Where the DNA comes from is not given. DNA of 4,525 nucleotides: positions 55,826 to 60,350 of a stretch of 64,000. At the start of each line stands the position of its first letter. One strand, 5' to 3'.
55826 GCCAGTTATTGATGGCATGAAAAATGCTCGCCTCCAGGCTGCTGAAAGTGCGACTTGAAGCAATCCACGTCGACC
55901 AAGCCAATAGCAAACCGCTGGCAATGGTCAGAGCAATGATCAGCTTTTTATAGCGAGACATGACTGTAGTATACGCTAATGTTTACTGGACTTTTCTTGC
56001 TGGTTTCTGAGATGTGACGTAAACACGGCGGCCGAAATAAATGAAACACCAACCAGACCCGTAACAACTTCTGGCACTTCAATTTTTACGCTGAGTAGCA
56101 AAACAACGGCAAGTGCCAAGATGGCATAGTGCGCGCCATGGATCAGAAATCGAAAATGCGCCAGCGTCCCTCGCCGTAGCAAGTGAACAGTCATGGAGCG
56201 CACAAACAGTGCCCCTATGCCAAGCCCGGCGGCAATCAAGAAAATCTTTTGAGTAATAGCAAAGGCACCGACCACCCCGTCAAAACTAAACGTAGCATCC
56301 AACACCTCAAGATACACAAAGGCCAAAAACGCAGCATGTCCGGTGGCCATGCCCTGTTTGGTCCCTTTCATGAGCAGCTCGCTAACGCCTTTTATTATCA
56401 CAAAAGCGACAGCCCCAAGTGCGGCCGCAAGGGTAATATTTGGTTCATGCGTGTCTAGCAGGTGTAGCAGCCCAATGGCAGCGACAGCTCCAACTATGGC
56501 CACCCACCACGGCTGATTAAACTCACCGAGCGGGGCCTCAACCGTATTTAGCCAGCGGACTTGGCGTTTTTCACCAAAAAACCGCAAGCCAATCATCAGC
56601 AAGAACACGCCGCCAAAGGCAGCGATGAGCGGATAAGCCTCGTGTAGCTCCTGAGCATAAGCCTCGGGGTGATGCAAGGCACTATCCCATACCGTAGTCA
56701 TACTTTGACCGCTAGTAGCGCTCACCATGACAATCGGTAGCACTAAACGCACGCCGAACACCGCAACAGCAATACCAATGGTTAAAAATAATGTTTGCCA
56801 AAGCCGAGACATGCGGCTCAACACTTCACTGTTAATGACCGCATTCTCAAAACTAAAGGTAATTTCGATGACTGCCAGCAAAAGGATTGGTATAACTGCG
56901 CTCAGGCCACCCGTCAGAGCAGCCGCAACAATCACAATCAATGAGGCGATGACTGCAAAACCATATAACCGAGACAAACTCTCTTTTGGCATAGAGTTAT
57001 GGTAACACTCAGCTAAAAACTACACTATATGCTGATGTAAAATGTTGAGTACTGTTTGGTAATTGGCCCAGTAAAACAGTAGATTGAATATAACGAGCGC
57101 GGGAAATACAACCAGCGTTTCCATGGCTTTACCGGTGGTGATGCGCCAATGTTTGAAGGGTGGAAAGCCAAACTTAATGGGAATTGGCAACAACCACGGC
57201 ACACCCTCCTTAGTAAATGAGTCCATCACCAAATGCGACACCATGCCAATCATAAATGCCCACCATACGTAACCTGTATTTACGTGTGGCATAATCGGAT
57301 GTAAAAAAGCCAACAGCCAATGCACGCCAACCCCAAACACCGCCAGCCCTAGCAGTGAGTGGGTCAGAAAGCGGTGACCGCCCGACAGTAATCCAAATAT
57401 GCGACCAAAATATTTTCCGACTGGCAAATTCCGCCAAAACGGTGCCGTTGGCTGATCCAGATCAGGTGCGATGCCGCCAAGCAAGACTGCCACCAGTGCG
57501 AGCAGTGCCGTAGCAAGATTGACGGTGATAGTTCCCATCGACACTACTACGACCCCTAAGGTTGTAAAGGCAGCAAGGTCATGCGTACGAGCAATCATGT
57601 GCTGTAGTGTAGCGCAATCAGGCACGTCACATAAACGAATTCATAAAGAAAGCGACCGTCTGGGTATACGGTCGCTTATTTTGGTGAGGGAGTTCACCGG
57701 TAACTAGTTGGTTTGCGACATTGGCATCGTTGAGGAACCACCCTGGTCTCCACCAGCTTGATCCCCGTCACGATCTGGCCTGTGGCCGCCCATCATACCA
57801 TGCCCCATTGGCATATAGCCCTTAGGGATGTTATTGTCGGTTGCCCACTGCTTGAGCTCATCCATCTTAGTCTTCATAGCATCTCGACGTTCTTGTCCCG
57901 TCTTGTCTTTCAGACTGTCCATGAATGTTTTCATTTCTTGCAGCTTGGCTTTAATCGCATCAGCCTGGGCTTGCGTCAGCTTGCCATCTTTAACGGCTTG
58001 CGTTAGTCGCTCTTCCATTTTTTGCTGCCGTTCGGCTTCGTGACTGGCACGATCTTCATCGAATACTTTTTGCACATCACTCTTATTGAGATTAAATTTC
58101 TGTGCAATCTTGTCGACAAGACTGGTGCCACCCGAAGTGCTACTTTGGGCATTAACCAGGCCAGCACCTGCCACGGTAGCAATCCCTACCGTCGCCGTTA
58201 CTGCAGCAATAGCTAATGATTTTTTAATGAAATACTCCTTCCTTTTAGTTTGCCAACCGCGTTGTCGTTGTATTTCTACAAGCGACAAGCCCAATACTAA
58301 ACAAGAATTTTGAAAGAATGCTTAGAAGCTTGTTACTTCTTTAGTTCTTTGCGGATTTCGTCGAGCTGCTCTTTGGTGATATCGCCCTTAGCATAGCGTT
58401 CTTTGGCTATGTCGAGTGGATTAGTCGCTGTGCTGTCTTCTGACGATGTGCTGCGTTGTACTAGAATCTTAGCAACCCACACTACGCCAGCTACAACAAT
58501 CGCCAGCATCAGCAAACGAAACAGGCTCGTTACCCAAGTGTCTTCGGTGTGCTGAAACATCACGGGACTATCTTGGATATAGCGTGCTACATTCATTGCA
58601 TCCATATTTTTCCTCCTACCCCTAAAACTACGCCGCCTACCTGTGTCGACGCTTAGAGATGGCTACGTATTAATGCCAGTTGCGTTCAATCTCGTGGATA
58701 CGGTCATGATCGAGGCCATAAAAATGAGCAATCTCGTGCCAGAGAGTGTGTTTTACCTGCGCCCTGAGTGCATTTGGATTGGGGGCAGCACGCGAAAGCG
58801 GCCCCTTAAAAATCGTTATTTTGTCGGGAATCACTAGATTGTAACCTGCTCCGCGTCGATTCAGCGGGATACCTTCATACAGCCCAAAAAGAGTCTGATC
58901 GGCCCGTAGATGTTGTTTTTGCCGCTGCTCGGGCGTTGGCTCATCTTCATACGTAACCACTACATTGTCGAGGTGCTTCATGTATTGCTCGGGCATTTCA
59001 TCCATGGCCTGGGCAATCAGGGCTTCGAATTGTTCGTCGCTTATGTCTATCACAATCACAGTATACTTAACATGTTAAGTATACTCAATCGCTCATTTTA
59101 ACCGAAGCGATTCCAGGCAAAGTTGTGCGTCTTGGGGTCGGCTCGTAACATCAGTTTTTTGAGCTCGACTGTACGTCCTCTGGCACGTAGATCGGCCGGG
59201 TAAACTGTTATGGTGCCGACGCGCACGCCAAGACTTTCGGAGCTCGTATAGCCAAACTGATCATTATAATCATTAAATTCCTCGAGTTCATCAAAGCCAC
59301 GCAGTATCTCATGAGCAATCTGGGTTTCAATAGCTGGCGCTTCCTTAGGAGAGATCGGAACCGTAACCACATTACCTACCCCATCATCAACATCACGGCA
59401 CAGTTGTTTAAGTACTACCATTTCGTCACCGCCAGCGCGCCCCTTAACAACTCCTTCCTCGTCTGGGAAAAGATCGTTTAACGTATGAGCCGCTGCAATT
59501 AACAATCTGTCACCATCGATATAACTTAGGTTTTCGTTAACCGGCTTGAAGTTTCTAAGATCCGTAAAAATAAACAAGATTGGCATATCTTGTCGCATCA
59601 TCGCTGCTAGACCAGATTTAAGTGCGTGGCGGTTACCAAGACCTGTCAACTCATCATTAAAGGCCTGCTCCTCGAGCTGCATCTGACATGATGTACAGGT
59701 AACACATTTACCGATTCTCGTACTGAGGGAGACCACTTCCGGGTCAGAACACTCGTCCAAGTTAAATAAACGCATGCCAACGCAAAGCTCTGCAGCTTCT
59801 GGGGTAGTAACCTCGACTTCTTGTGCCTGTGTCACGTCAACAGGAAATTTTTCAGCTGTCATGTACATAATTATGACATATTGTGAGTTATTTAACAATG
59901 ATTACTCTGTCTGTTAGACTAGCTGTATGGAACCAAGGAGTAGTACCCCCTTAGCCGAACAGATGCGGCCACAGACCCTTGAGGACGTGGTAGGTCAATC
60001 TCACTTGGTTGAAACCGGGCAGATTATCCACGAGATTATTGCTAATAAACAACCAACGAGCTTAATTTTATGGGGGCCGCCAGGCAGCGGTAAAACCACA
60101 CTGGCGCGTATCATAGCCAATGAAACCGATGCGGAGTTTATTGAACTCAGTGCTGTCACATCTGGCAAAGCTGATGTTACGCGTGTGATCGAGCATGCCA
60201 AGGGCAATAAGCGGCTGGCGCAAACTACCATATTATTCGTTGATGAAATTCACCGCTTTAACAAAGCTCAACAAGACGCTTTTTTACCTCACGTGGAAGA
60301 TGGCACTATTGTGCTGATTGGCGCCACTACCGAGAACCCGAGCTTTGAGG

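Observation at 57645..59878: Delimited four-gene unit: Cys-cluster GGDEF(GGDEM) cyclase, mini-zincin protease, SHOCT membrane protein and a secreted Met/His-tailed protein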

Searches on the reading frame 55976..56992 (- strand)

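Call 3: search_protein_families(library=pfam, proteins=[window:55976-56992:-], max_evalue=0.1)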
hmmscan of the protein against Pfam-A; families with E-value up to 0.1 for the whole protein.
window:55976-56992:- (338 aa): 2 families
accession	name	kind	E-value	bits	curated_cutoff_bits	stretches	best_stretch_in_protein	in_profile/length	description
PF04332.21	DUF475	-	2.6e-93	313.5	27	1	48-332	1-292/293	Protein of unknown function (DUF475)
PF03741.22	TerC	-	2.4e-13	50.7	27.8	1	39-300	3-176/178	Integral membrane protein TerC family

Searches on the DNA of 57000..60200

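Call 98: search_rna_families(source=window, start=57000, end=60200, threshold=evalue, max_evalue=1)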
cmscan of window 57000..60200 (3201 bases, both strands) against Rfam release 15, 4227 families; matches with E-value up to 1: 0.
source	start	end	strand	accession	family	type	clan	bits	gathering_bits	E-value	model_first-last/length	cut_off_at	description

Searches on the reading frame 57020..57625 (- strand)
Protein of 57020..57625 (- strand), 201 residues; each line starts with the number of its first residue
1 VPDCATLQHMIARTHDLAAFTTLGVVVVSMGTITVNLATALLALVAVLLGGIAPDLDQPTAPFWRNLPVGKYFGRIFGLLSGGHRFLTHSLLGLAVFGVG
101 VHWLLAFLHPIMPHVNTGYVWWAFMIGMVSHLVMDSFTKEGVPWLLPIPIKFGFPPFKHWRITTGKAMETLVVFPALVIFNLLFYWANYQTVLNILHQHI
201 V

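Call 3: search_protein_families(library=pfam, proteins=[window:57020-57625:-], max_evalue=0.1)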
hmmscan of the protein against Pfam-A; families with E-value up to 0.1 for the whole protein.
window:57020-57625:- (201 aa): 3 families
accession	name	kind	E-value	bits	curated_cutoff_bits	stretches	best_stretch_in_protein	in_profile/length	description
PF04307.19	YdjM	-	5.2e-24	85.1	29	1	22-181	8-169/176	YdjM inner membrane protein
PF00882.24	Zn_dep_PLPC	-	0.003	17.9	26.8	1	43-138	25-96/167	Zinc dependent phospholipase C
PF09988.15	DUF2227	-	0.0048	17.3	25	1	12-61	3-54/169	Uncharacterized metal-binding protein (DUF2227)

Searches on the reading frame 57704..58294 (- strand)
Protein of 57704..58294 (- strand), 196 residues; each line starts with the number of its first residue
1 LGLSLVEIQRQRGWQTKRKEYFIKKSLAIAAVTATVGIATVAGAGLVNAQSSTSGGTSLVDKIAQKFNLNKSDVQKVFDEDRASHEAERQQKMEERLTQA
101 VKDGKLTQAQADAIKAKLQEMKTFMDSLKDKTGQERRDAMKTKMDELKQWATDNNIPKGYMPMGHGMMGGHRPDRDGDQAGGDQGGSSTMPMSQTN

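Call 3: search_protein_families(library=pfam, proteins=[window:57704-58294:-], max_evalue=0.1)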
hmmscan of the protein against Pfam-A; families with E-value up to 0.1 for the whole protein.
window:57704-58294:- (196 aa): 5 families
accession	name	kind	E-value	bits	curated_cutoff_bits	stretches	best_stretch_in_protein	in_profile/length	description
PF00012.26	HSP70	-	0.016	13.9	20.6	1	47-152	481-591/599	Hsp70 protein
PF10507.14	TMEM65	-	0.025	14.9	25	1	32-85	28-83/109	Transmembrane protein 65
PF05121.17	GvpK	-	0.026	15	25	1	91-148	26-82/85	Gas vesicle protein K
PF13829.11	DUF4191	-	0.026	14.3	30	1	113-167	163-216/219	Domain of unknown function (DUF4191)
PF21774.3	NagJ_C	-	0.061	14.5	28.3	0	95-153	7-65/114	Hyaluronidase post-catalytic domain-like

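Call 70: find_homologous_proteins(query=window:57707-58228:-, max_evalue=0.001)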
Query seq(174 aa) (174 aa): 702 proteins with E <= 0.001 among 913 candidates; the best 120 are listed.
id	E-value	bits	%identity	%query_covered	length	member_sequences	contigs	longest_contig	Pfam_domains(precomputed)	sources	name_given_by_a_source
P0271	8.1e-89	314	96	90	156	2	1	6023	-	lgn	-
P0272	1.0e-79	284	83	93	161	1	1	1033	-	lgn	-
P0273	2.4e-79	283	76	100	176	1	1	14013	-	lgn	-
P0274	2.0e-75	270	78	95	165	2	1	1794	-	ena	-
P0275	1.7e-74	267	78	86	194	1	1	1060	-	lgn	-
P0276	3.0e-71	257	78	95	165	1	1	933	-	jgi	jgi:hypothetical protein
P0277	4.5e-71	256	78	94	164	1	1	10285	-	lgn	-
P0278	1.2e-69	252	82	82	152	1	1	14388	-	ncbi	-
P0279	2.3e-68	248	74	94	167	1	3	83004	-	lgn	-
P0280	5.9e-66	240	75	85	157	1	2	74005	-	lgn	-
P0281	3.4e-57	211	55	80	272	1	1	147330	-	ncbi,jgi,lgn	-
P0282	3.6e-57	211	54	80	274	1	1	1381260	-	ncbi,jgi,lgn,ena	ncbi:MAG: hypothetical protein WC551_05730 [Patescibacteria group bacterium]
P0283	7.3e-55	204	52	75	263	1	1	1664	-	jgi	jgi:gas vesicle protein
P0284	5.7e-54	201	52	80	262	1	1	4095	-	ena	-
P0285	5.3e-53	198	55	79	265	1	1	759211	-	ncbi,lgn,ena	-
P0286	1.2e-52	196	68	80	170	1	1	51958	-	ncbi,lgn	-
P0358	3.1e-41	159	64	63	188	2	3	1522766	-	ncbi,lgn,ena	-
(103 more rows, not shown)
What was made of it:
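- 57704..58228 (-): Secreted helical protein. Signal peptide ends ...LVNA|QSS. Has a KLTQAQ motif and a Gly/Met/His-rich tail. Probable ATT start at 58228 after GGAG (the alternative TTG 58294 is less likely). 702 homologues across Patescibacteria (call 70).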

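Call 73: search_solved_structures(query=A10, max_evalue=10)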
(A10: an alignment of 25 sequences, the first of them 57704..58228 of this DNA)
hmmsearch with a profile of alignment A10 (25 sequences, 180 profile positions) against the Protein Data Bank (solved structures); distinct sequences matched with E-value up to 10: 13.
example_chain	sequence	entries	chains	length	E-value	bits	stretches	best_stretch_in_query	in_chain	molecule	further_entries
5fpn_A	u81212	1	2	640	0.028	17.5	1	23-160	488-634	HEAT SHOCK-RELATED 70 KDA PROTEIN 2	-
2g4s_A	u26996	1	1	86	0.29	14.2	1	44-90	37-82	Next to BRCA1 gene 1 protein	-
2bkf_A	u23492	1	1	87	0.3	14.2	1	44-90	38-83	ZINC-FINGER PROTEIN NBR1 (NEXT TO BREAST CANCER 1)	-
3lof_A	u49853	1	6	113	0.31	14.1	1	77-155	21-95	Heat shock 70 kDa protein 1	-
5eka_A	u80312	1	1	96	0.36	13.9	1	30-67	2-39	DNA-binding protein HU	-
2xf5_A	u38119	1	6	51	0.4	13.8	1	73-96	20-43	GP23.1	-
1wj6_A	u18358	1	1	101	0.4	13.7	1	45-90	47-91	KIAA0049 protein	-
9b8u_A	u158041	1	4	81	0.58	13.2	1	42-75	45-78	Cone-rod homeobox protein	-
2xf6_A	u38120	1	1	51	0.6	13.2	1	73-96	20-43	GP23.1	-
2xf7_A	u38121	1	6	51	0.6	13.2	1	73-96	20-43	GP23.1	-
2p32_A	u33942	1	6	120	0.78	12.8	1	106-138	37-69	Heat shock 70 kDa protein A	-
7n8o_U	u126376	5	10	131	1.1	12.3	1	1-55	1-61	Photosystem II 12 kDa extrinsic protein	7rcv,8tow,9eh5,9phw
2fn7_A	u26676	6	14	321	1.8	11.6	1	75-125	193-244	Lactate Dehydrogenase | Lactate dehydrogenase, adjacent gene encodes predicted malate dehydrogenase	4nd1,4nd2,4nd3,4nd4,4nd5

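Call 74: search_protein_families(library=pfam, alignment_id=A10, max_evalue=0.01)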
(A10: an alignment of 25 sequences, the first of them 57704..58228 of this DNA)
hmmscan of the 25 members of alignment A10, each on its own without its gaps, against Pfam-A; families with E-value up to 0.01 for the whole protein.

A. member 1, window:57704-58228:- (174 aa): 0 families

B. families by the number of members that match (of 25 scanned): 14 families
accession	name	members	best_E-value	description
PF20787.2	SPP1_GP23-1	3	0.00024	SPP1 phage GP23.1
PF10925.13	DUF2680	2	9e-06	Protein of unknown function (DUF2680)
PF00838.24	TCTP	2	0.00026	Translationally controlled tumour protein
PF08376.15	NIT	1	0.00011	Nitrate and nitrite sensing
PF07812.18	TfuA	1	0.00077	TfuA-like protein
PF19097.5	Snu56_snRNP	1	0.0014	Snu56-like U1 small nuclear ribonucleoprotein component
PF13032.11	RNaseH_pPIWI_RE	1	0.0033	RNaseH domain of pPIWI_RE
PF07369.16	DUF1488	1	0.0039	Protein of unknown function (DUF1488)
PF10880.13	DUF2673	1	0.0039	Protein of unknown function (DUF2673)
PF07195.17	FliD_C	1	0.006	Flagellar hook-associated protein 2 C-terminus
PF08044.16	DUF1707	1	0.0061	DUF1707 SHOCT-like domain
PF00012.26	HSP70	1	0.008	Hsp70 protein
PF14362.11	DUF4407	1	0.0085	Domain of unknown function (DUF4407)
PF06784.16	UPF0240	1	0.0094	Uncharacterised protein family (UPF0240)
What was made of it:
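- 57704..58228 (-): Weak DUF2680 hit in 2 of 25 members (call 74).
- On CpxP/Spy/ZraP (LTxxQ) envelope proteins: No such Pfam or PDB hit, either for the protein or for a 25-sequence profile (calls 3, 73, 74).
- Closest known: DUF2680/YckD-like proteins and LTxxQ-motif envelope proteins. Same: Two of 25 members weakly hit DUF2680 (call 74).
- Closest known: DUF2680/YckD-like proteins and LTxxQ-motif envelope proteins. Different: There is no significant Pfam or PDB match to CpxP, Spy or ZraP (calls 3, 73, 74).
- There is no ZraP, CpxP or Spy match (calls 73, 74).
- Tried and rejected: ZraP/CpxP/Spy identity for gene 4: not supported (calls 73, 74).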

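Call 84: find_encoding_contigs(protein=P0286, flank=7000, max_places=2)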
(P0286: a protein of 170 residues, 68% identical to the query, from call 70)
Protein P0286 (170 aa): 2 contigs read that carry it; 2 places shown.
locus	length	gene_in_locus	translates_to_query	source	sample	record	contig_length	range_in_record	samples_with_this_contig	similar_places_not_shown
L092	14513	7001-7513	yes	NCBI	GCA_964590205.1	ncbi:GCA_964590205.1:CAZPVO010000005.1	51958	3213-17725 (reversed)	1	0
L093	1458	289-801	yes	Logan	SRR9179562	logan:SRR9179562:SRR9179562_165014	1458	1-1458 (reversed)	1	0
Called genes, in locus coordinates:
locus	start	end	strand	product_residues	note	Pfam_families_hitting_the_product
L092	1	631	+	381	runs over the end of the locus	PF01658:Inos-1-P_synth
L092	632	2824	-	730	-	PF03176:MMPL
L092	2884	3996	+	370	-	PF01594:AI-2E_transport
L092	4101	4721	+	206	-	-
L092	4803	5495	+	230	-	-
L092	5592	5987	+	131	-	PF23636:DUF7144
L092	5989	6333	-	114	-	PF00520:Ion_trans (weak), PF07885:Ion_trans_2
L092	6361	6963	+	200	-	PF06055:ExoD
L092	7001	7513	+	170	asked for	-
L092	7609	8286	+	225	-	PF00072:Response_reg, PF00486:Trans_reg_C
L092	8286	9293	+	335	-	PF00512:HisKA, PF02518:HATPase_c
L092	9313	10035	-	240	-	PF03358:FMN_red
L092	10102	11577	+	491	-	-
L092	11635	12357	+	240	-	-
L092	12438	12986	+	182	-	PF03729:DUF308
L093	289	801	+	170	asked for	-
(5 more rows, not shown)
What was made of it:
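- Closest known: DUF2680/YckD-like proteins and LTxxQ-motif envelope proteins. Same: One homologue sits next to a two-component system (call 84).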

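Call 85: find_encoding_contigs(protein=P0358, flank=7000, max_places=2)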
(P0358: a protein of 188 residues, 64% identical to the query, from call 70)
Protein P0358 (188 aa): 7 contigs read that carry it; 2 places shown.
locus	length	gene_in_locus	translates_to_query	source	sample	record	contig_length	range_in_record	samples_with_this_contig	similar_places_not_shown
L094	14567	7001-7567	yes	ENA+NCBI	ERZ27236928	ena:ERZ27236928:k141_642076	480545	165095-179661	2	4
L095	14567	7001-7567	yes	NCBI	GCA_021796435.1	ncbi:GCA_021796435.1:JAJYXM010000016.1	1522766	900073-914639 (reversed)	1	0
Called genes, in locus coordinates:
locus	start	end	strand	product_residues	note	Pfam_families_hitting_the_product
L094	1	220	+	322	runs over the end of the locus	PF03773:ArsP_1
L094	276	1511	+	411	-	PF13200:DUF4015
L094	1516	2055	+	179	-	PF04229:GrpB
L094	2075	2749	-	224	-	PF13328:HD_4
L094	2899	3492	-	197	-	-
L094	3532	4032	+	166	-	PF04307:YdjM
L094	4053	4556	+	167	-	PF23952:LRR_EndoS (faint), PF00560:LRR_1 (faint), PF13855:LRR_8, PF12799:LRR_4 (weak), PF23598:LRR_14, PF12799:LRR_4, PF13855:LRR_8, PF12799:LRR_4, +2 more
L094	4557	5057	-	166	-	-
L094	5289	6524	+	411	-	PF07690:MFS_1, PF12832:MFS_1_like (weak), PF03209:PUCC (faint), PF07690:MFS_1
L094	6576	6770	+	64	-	-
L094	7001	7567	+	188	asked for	-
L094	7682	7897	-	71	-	-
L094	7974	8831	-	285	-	PF00152:tRNA-synt_2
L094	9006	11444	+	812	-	PF13679:Methyltransf_32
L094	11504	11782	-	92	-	PF22277:EncFtn-like, PF02915:Rubrerythrin (weak), PF09537:DUF2383 (weak)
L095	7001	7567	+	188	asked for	-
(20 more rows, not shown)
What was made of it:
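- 57704..58228 (-): Other genomic contexts in calls 84, 85.
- The secreted-protein family occurs elsewhere (calls 70, 84, 85). The secreted-protein family occurs in unrelated contexts (calls 84, 85).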

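Call 87: search_protein_families(library=padloc, proteins=[window:57704-58294:-], max_evalue=0.01)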
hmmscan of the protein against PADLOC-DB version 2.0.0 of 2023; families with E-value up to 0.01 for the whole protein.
window:57704-58294:- (196 aa): 1 family
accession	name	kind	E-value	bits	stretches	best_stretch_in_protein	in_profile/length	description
PDLC04046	PD-T4-6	-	0.005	14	1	60-150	240-329/427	-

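Call 88: search_protein_families(library=ncbifam, proteins=[window:57704-58294:-], max_evalue=0.001)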
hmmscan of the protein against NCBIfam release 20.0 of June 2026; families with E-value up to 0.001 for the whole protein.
window:57704-58294:- (196 aa): 0 families

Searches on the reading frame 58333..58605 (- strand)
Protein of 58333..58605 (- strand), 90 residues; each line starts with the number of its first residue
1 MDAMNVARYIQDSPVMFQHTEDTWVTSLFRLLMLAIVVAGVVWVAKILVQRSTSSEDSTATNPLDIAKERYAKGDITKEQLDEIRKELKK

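Call 3: search_protein_families(library=pfam, proteins=[window:58333-58605:-], max_evalue=0.1)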
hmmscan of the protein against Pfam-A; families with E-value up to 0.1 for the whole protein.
window:58333-58605:- (90 aa): 5 families
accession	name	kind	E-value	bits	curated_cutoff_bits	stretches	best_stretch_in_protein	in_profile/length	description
PF09851.14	SHOCT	-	1.9e-05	24.7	27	1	63-88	2-27/28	Short C-terminal domain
PF13067.11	DUF3930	-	0.00076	19.6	25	1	19-50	16-46/51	Protein of unknown function (DUF3930)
PF18495.6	VbhA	-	0.0019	18.6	25.9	1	52-83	11-42/47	Antitoxin VbhA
PF05120.17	GvpG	-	0.008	16.8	30.6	1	31-88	1-61/67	Gas vesicle protein G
PF17260.7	DUF5326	-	0.01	16.5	27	1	25-56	37-68/70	Family of unknown function (DUF5326)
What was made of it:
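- Checked: TM + SHOCT-like gene, 58333-58605: 24.7 bits, just under the cutoff of 27 (call 3).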

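Call 87: search_protein_families(library=padloc, proteins=[window:58333-58605:-], max_evalue=0.01)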
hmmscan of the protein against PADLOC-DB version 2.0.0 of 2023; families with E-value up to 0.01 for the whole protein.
window:58333-58605:- (90 aa): 0 families

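Call 88: search_protein_families(library=ncbifam, proteins=[window:58333-58605:-], max_evalue=0.001)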
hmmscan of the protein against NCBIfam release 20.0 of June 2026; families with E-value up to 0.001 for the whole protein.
window:58333-58605:- (90 aa): 0 families
